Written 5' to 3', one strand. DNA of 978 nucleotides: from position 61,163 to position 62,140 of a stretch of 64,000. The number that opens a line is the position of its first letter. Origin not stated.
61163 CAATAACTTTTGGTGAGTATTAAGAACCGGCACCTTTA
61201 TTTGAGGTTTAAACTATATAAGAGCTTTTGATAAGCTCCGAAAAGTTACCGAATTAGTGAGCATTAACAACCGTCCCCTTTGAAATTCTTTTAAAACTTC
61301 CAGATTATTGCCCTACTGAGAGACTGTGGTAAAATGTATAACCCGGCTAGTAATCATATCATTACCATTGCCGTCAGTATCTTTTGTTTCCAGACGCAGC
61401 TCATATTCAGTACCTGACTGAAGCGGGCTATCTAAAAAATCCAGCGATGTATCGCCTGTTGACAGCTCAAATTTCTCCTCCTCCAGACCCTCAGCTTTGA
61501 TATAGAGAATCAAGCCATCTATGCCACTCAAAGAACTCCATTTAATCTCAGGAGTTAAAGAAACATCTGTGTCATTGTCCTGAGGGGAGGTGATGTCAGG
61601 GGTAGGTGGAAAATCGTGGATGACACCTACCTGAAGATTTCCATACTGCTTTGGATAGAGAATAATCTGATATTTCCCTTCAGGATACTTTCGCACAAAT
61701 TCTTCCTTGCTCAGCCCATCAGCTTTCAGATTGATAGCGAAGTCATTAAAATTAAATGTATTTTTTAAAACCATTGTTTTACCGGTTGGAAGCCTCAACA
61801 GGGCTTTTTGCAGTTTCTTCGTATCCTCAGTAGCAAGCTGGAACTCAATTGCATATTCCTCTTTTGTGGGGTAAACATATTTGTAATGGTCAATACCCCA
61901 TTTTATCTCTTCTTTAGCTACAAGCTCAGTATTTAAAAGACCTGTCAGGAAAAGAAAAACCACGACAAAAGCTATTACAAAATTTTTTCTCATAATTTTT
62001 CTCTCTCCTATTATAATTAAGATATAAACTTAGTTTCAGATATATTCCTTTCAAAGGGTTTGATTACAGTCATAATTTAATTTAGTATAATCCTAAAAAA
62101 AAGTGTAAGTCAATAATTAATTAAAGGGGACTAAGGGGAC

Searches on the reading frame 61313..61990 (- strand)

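Call 47: search_protein_families(library=pfam, proteins=[window:61313-61990:-], max_evalue=0.00001)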
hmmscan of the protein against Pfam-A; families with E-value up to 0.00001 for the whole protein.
window:61313-61990:- (225 aa): 0 families

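Call 76: search_protein_families(library=pfam, proteins=[window:61313-61990:-], max_evalue=1)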
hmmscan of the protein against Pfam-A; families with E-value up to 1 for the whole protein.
window:61313-61990:- (225 aa): 3 families
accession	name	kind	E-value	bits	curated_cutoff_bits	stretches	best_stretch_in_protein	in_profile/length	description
PF13205.12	Big_5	-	0.01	17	23.6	1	133-222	9-105/105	Bacterial Ig-like domain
PF08818.16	DUF1801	-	0.03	15.2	27.2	1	24-62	18-54/85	Domain of unknown function (DU1801)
PF00041.27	fn3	-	0.16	12.6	25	1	129-209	3-75/84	Fibronectin type III domain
